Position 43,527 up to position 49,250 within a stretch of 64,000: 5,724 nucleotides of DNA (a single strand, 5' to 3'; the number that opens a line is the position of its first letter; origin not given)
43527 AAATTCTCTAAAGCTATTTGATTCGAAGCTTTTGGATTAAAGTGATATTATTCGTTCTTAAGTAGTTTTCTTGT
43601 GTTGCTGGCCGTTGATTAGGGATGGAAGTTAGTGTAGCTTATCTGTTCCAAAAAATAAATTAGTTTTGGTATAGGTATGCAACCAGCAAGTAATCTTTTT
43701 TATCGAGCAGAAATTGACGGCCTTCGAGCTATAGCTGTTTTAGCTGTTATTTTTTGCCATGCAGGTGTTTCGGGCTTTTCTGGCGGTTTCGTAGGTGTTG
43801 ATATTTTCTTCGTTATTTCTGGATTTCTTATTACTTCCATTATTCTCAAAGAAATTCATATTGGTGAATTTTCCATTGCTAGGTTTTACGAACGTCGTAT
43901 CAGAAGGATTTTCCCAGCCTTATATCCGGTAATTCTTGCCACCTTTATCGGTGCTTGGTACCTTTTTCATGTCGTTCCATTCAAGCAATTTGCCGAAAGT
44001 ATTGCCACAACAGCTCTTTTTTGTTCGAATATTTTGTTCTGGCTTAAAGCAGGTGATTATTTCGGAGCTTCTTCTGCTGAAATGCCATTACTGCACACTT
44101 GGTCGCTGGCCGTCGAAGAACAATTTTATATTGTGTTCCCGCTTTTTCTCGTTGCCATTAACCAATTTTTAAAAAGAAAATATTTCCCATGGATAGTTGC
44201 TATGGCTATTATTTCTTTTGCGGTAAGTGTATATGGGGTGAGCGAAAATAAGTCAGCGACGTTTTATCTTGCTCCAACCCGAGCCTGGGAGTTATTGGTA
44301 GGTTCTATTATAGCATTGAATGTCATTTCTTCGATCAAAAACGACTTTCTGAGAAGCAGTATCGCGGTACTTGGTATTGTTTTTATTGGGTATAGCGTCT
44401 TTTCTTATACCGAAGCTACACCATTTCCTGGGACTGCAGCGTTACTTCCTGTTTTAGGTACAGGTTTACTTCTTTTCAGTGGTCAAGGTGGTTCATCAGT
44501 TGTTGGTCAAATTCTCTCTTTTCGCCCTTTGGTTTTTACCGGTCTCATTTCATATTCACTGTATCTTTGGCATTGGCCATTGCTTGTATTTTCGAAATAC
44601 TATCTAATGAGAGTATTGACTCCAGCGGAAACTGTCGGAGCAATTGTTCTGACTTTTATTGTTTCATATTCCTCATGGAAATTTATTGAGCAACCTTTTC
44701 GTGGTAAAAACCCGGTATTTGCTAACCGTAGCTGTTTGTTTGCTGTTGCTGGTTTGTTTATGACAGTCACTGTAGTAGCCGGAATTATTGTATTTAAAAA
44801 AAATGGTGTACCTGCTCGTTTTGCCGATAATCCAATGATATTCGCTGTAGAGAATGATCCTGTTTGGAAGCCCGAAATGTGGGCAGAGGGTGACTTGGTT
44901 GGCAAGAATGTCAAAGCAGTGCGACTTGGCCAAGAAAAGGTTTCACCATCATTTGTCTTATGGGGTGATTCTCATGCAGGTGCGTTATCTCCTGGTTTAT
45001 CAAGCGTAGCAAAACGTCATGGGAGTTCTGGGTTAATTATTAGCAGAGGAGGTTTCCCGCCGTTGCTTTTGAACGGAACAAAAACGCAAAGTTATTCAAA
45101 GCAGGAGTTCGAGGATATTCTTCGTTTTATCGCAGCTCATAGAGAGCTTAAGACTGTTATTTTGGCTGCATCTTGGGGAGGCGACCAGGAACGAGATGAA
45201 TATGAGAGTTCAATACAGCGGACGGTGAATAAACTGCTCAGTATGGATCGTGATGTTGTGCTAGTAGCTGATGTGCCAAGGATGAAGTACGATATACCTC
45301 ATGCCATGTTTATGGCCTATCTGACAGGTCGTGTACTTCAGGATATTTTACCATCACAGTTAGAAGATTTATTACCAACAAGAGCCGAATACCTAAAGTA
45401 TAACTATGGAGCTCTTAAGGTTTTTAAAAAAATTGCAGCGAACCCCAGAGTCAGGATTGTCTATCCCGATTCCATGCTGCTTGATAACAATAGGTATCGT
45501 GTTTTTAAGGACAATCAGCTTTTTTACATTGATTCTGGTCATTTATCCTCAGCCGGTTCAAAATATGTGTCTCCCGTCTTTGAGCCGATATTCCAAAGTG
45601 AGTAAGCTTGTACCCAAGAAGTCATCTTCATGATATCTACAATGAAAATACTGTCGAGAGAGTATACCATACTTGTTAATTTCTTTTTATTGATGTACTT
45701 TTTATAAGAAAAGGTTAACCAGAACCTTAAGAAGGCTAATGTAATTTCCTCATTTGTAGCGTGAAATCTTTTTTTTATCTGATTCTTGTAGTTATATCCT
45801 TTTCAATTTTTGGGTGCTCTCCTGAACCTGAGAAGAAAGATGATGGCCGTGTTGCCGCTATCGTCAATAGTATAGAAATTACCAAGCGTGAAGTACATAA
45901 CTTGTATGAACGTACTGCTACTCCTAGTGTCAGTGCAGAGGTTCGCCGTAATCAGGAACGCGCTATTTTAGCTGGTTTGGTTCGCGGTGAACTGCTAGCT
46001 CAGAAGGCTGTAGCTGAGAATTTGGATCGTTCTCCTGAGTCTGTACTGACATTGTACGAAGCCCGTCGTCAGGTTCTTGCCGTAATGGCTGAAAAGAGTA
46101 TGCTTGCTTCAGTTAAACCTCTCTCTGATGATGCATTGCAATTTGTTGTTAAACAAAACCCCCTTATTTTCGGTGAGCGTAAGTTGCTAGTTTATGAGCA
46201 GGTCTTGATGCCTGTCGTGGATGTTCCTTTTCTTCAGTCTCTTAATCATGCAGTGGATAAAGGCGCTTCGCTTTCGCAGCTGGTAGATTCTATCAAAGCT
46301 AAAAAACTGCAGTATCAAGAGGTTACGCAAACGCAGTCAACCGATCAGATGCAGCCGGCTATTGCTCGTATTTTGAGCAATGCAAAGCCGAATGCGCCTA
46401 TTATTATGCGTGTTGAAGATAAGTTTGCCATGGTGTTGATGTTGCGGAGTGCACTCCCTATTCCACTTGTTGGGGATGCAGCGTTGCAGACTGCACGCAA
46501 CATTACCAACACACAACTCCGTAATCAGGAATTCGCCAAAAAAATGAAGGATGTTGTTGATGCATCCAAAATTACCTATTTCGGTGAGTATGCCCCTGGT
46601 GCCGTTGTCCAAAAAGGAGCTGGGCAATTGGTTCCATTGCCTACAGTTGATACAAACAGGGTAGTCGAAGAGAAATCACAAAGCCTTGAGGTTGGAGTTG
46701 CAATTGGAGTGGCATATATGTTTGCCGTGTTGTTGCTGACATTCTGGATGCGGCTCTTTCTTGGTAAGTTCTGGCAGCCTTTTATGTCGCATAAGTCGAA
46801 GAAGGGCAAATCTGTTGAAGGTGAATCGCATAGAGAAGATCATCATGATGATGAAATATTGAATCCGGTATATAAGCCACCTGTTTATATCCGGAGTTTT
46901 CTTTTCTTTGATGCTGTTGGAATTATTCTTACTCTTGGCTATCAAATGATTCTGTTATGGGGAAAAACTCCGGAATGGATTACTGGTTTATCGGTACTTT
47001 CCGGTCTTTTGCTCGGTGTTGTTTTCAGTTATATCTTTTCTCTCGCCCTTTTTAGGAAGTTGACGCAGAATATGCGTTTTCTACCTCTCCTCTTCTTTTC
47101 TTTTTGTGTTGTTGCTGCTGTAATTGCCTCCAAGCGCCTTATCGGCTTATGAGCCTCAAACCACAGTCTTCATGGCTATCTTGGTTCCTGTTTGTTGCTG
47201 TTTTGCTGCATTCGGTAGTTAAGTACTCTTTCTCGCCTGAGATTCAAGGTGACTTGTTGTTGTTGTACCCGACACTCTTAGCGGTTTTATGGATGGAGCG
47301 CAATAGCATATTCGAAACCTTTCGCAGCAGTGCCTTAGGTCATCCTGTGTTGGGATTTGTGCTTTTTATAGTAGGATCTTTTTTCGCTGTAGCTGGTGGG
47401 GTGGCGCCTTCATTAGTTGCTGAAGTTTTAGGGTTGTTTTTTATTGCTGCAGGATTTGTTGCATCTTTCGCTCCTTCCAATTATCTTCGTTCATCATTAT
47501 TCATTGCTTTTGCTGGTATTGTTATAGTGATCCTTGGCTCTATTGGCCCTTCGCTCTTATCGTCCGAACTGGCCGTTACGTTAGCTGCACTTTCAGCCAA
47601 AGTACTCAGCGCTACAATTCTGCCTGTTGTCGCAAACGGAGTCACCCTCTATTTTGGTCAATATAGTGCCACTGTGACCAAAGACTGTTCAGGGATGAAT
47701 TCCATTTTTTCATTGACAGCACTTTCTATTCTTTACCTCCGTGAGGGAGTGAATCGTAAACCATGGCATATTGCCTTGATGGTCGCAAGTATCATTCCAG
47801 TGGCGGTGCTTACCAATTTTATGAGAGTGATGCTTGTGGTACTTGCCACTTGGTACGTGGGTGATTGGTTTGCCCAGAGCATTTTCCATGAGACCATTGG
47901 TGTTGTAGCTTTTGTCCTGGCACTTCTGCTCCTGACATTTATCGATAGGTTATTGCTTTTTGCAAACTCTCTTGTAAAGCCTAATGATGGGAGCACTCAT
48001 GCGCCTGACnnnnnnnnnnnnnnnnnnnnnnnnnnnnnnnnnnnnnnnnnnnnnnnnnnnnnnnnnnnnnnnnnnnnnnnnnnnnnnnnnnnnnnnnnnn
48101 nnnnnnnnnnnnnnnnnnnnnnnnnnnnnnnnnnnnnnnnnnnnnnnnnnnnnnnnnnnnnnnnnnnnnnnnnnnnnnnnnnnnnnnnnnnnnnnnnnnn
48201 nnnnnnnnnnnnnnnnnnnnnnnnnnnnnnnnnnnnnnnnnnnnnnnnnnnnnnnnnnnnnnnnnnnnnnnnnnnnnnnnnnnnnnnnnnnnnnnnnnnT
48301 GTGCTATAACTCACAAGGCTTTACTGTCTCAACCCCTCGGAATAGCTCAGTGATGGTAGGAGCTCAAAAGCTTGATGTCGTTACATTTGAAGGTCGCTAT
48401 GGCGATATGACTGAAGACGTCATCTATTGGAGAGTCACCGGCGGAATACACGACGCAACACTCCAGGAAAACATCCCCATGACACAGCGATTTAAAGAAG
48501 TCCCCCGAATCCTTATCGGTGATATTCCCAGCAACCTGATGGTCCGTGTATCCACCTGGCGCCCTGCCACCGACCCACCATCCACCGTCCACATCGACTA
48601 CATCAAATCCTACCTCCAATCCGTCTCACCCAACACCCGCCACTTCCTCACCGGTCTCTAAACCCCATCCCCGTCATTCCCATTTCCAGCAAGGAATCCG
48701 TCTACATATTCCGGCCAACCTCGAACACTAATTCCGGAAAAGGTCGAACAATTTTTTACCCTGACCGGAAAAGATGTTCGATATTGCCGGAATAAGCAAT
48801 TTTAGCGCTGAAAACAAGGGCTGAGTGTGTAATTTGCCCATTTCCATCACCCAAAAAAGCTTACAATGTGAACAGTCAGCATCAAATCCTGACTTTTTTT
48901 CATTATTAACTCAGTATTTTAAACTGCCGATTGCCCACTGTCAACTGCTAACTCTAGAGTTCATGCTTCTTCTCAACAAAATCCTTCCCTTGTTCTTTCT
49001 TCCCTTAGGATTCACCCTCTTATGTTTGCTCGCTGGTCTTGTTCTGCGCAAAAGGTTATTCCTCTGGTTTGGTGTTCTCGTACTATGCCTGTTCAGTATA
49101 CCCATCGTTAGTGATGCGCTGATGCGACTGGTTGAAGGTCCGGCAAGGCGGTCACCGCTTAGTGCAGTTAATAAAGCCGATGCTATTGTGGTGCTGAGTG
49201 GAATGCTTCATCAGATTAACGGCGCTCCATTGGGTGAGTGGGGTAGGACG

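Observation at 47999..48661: epsI codons become almost purely C-ending toward the right locus edge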

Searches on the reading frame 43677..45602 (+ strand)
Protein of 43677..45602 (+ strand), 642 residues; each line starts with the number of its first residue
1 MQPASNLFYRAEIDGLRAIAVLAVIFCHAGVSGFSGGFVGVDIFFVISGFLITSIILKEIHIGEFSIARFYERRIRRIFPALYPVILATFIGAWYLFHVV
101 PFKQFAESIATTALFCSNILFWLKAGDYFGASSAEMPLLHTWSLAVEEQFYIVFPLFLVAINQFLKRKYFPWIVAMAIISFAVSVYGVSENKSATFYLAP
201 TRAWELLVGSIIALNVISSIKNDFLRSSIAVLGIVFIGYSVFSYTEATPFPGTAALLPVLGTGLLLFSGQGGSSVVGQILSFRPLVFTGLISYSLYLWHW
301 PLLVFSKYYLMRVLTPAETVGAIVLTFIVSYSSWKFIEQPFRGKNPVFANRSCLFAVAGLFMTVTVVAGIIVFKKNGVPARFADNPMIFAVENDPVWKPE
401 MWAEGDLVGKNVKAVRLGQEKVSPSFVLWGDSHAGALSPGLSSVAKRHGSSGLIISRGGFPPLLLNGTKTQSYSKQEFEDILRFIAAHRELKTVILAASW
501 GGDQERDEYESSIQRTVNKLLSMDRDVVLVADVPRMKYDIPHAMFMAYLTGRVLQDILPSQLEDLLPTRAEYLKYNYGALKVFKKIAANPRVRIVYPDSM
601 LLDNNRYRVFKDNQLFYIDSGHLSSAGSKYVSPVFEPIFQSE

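Call 5: search_protein_families(library=pfam, proteins=[window:43677-45602:+])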
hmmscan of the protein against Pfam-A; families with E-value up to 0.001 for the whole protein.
window:43677-45602:+ (642 aa): 2 families
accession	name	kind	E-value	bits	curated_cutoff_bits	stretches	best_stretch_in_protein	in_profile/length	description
PF19040.6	SGNH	-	9.5e-43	147.1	27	1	413-637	12-248/248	SGNH domain (fused to AT3 domains)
PF01757.29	Acyl_transf_3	-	9.3e-31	107.5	31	1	11-332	2-323/326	Acyltransferase domain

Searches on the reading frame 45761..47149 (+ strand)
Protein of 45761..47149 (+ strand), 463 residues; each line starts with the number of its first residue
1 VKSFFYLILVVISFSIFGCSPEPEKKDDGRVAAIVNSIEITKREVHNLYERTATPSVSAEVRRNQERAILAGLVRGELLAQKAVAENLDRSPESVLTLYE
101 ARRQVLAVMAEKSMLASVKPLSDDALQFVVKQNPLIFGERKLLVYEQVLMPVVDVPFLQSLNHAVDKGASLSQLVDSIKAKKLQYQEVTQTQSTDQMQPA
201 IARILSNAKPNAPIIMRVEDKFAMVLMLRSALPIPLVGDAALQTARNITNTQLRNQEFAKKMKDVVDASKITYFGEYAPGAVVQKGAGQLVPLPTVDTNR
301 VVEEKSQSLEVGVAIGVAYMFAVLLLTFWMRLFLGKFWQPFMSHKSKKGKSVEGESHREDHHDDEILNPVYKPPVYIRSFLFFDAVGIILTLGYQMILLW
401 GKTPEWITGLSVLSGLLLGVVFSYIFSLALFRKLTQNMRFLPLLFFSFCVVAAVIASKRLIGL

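Call 5: search_protein_families(library=pfam, proteins=[window:45761-47149:+])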
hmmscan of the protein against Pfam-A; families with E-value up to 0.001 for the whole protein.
window:45761-47149:+ (463 aa): 1 family
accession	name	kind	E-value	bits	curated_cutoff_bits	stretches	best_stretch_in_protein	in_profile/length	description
PF13624.11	SurA_N_3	-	9e-06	26.1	27.2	1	6-95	17-113/162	SurA-like N-terminal domain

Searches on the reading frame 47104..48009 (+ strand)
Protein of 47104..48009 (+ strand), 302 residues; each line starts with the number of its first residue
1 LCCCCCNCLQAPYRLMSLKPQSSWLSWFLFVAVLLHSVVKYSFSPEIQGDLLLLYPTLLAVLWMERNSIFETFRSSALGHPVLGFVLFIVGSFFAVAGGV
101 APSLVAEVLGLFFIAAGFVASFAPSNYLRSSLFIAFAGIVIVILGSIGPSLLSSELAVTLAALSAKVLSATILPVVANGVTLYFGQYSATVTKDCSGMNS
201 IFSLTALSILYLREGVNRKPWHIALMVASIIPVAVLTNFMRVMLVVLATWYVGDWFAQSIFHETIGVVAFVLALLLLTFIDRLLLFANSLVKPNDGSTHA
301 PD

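Call 5: search_protein_families(library=pfam, proteins=[window:47104-48009:+])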
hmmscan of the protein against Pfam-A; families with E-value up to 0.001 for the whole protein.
window:47104-48009:+ (302 aa): 1 family
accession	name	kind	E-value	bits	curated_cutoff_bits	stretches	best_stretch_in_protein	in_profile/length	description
PF09721.15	Exosortase_EpsH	-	3.5e-28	99.1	25.7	1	31-283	9-253/254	Transmembrane exosortase (Exosortase_EpsH)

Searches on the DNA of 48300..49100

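Call 45: search_rna_families(source=window, start=48300, end=49100, threshold=evalue, max_evalue=1)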
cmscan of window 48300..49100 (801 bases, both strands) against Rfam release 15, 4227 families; matches with E-value up to 1: 2.
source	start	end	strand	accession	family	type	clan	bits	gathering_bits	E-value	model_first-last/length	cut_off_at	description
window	48694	48802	-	RF04111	MIR6274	Gene; miRNA;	-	19.8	80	0.73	1-107/107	no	MIR6274 microRNA precursor family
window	48899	48998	-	RF02191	TCL6_1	Gene; lncRNA;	-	17.6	60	0.31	1-113/113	no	T-cell leukemia/lymphoma 6 conserved region 1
